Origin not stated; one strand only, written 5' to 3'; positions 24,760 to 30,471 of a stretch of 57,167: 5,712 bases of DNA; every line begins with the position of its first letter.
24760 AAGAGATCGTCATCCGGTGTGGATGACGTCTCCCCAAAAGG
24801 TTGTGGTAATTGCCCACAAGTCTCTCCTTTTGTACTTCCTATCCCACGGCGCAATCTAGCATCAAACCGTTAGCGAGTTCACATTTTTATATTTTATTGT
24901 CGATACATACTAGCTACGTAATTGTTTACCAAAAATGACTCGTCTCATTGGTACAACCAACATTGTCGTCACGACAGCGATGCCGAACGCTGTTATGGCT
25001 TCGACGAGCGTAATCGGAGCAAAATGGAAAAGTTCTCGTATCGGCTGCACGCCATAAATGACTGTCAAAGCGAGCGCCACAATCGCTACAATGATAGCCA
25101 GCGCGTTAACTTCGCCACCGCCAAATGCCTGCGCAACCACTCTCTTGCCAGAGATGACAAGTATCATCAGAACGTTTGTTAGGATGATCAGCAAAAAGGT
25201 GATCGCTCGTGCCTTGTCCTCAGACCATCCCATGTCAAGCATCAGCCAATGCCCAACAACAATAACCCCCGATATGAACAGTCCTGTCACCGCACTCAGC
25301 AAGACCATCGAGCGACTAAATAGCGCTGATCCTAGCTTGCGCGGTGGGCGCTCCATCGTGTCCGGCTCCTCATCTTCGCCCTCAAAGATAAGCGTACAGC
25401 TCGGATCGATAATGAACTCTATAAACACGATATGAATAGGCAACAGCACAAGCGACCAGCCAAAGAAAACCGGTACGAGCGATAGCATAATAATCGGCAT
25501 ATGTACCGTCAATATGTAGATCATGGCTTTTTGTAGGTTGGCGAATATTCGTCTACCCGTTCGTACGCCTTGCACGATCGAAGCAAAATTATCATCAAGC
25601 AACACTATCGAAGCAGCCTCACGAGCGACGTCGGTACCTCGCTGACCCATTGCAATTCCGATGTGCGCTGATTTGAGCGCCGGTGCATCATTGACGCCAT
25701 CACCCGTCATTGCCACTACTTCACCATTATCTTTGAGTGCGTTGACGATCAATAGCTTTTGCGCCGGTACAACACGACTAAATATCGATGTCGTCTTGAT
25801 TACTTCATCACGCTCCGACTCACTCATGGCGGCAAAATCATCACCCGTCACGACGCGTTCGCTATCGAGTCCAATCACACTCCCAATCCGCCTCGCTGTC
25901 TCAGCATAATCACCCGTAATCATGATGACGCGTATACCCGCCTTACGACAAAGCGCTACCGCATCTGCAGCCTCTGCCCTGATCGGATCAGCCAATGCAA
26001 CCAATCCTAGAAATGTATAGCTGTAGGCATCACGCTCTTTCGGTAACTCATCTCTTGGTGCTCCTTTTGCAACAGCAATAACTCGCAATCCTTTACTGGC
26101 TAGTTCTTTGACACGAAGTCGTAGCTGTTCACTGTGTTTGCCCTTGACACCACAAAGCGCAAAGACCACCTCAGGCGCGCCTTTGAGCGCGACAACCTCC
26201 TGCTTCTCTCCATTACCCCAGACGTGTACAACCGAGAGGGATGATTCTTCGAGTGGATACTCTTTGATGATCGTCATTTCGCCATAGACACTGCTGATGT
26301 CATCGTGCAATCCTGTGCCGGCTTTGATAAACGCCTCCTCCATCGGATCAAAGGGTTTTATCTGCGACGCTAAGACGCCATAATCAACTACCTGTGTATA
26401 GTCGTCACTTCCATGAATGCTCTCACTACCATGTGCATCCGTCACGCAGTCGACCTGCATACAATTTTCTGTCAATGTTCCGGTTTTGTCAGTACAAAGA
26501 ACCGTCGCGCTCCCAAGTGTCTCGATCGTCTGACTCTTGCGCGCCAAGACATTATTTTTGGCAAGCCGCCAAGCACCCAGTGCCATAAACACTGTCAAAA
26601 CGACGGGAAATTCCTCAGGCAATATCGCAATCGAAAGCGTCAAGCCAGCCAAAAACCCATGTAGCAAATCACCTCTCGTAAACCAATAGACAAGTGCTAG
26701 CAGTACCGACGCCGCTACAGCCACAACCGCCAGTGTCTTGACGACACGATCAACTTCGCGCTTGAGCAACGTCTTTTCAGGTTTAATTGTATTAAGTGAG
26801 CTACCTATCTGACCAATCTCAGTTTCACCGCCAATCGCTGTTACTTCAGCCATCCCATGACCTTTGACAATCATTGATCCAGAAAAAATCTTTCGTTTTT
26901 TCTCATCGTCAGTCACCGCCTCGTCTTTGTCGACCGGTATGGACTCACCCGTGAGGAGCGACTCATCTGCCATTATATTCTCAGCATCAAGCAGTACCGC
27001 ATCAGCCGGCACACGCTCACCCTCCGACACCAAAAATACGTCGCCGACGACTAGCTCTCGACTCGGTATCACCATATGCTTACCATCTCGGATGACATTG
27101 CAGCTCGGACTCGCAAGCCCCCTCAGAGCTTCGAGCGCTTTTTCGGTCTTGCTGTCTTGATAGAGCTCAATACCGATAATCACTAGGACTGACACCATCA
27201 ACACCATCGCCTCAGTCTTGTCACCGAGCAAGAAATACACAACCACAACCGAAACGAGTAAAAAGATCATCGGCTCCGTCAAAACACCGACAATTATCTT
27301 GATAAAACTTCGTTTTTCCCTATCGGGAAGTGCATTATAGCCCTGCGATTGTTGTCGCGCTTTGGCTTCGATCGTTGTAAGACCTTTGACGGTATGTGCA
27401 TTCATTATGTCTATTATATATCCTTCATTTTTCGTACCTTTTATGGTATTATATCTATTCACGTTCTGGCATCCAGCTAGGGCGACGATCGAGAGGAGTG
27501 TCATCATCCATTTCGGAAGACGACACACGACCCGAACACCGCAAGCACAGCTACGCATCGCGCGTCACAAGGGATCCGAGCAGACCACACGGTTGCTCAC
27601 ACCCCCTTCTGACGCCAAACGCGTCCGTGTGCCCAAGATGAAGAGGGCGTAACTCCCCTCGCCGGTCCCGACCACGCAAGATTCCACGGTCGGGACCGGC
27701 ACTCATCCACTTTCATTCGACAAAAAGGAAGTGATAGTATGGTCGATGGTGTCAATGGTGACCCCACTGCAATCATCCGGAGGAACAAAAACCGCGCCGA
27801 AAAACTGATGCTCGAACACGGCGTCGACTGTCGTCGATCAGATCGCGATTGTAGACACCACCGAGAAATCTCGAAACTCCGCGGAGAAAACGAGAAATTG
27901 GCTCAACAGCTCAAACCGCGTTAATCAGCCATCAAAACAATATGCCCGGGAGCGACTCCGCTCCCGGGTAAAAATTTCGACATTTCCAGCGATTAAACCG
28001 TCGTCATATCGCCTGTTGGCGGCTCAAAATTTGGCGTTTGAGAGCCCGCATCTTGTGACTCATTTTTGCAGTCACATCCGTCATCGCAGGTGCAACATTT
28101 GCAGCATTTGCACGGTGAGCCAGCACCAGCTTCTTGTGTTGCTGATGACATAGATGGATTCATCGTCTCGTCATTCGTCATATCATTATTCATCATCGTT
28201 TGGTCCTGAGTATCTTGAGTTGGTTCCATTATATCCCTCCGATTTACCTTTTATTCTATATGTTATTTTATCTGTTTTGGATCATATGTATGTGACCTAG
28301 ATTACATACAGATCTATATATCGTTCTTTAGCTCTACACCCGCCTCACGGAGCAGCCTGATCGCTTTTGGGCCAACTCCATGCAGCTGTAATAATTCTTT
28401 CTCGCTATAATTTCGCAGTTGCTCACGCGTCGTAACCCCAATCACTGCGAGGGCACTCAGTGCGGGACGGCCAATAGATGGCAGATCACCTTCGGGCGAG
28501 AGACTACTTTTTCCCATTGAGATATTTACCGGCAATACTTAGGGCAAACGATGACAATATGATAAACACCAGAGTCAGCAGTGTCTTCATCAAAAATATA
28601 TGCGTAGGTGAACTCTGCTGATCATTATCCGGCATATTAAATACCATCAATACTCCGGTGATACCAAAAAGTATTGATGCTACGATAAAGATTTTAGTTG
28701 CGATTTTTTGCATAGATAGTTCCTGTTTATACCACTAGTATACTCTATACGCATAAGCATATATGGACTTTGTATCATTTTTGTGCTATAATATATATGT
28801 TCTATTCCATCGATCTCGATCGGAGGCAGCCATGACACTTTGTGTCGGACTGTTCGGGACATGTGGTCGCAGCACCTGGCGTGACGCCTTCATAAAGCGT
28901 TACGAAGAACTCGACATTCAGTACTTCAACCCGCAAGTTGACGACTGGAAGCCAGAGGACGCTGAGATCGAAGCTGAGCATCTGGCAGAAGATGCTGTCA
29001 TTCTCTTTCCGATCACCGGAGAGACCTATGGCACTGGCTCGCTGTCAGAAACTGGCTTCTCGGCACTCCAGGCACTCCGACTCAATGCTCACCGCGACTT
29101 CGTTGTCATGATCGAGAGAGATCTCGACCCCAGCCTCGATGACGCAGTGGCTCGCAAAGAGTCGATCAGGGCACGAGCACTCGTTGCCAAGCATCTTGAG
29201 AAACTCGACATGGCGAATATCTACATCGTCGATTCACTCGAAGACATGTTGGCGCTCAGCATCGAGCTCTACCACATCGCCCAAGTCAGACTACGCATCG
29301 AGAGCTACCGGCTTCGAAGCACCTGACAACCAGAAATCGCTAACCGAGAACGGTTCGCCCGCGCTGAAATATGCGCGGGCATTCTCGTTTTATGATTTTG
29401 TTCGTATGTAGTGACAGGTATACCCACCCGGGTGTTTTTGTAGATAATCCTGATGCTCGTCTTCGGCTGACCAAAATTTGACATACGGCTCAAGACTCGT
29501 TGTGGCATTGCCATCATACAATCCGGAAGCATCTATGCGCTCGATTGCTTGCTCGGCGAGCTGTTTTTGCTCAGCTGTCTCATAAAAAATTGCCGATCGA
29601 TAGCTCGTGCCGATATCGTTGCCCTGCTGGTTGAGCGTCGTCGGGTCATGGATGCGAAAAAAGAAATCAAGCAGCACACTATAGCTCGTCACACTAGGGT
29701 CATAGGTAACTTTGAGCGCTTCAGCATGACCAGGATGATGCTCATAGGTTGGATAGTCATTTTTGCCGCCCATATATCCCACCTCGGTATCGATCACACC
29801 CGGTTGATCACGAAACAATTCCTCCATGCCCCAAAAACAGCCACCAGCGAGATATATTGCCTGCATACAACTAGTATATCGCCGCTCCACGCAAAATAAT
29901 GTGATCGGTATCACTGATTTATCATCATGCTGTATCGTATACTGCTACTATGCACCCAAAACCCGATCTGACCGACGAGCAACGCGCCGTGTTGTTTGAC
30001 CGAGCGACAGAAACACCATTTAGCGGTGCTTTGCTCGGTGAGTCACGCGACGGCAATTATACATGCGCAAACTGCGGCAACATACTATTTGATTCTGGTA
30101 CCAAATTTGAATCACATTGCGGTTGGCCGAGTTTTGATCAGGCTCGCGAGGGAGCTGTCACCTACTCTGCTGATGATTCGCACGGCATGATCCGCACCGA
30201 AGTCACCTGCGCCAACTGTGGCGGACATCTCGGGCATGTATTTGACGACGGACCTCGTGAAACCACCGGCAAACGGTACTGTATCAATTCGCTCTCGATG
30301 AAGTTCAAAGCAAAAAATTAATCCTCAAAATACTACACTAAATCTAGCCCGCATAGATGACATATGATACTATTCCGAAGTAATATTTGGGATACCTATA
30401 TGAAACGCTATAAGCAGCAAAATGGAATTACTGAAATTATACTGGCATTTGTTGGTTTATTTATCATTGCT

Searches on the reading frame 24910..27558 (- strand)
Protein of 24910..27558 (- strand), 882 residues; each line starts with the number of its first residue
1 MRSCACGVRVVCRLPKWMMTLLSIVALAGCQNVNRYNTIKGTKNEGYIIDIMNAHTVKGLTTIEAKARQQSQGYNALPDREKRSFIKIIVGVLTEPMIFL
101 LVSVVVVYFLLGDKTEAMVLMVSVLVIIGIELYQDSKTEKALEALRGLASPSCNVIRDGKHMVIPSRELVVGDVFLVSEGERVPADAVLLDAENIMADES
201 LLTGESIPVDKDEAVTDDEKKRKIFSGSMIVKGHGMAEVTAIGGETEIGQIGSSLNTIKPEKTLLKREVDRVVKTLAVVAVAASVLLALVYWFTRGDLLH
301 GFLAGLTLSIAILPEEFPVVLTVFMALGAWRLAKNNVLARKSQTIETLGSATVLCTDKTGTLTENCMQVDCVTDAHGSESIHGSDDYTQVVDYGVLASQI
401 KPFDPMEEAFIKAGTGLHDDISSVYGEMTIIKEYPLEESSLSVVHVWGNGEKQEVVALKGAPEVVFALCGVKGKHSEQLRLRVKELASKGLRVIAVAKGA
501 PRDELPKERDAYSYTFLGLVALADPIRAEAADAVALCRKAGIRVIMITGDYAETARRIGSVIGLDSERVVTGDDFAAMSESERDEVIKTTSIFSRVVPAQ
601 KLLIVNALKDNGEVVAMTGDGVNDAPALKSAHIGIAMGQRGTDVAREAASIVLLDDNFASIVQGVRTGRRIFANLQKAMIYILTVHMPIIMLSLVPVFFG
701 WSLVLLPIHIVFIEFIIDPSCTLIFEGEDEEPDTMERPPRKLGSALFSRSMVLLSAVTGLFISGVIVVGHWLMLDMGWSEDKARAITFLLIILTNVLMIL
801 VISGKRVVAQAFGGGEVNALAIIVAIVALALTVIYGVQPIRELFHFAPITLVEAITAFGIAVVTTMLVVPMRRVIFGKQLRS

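Call 6: search_protein_families(library=pfam, proteins=[window:24910-27558:-], max_evalue=0.001)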
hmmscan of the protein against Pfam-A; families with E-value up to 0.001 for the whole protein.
window:24910-27558:- (882 aa): 5 families
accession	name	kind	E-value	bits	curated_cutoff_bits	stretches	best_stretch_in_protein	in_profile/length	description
PF00122.25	E1-E2_ATPase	-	1.3e-47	162.1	28.1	1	148-335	2-181/181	E1-E2 ATPase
PF00689.26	Cation_ATPase_C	-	5.6e-25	88.6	27.3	1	703-868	2-169/175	Cation transporting ATPase, C-terminus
PF00702.32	Hydrolase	-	3.2e-17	64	26.4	1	355-632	5-191/191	haloacid dehalogenase-like hydrolase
PF00690.31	Cation_ATPase_N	-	6.9e-09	35.7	20.4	1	54-107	15-68/69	Cation transporter/ATPase, N-terminus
PF12710.13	HAD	-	7.4e-05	23.7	27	1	522-629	85-189/189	haloacid dehalogenase-like hydrolase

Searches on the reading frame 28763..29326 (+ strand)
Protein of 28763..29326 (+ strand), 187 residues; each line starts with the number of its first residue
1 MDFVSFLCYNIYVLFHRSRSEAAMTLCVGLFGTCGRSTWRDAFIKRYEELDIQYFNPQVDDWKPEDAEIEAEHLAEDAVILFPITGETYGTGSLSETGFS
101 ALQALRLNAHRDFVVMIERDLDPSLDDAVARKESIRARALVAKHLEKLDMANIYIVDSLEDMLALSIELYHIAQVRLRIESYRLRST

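Call 6: search_protein_families(library=pfam, proteins=[window:28763-29326:+], max_evalue=0.001)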
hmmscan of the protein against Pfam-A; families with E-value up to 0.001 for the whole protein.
window:28763-29326:+ (187 aa): 1 family
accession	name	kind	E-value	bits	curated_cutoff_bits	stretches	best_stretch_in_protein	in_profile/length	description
PF15891.11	Nuc_deoxyri_tr2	-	4.4e-08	33.8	30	1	30-101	6-92/105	Nucleoside 2-deoxyribosyltransferase like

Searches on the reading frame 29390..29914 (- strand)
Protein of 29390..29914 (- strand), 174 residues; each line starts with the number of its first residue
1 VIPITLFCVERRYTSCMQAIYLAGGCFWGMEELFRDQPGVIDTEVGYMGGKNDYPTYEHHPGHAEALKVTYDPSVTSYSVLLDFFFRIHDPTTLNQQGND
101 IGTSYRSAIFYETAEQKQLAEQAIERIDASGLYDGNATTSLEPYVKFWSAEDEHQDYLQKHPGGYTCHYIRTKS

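Call 6: search_protein_families(library=pfam, proteins=[window:29390-29914:-], max_evalue=0.001)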
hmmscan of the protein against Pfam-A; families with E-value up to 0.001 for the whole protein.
window:29390-29914:- (174 aa): 1 family
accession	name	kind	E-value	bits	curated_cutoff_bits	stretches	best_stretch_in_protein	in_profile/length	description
PF01625.27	PMSR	-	1.1e-58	198.2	23.7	1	20-166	2-152/153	Peptide methionine sulfoxide reductase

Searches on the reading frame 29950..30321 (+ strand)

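Call 6: search_protein_families(library=pfam, proteins=[window:29950-30321:+], max_evalue=0.001)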
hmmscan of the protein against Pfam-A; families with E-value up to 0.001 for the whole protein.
window:29950-30321:+ (123 aa): 3 families
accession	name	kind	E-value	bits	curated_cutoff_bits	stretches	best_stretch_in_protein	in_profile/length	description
PF01641.26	SelR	-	6.4e-48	161.9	24.9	1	7-120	1-115/116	SelR domain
PF24046.1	At4g08330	-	2.5e-05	24.7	27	0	82-107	76-101/129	At4g08330 beta-tent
PF03226.21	Yippee-Mis18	-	0.00026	21.6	26.6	0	71-116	45-92/108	Yippee zinc-binding/DNA-binding /Mis18, centromere assembly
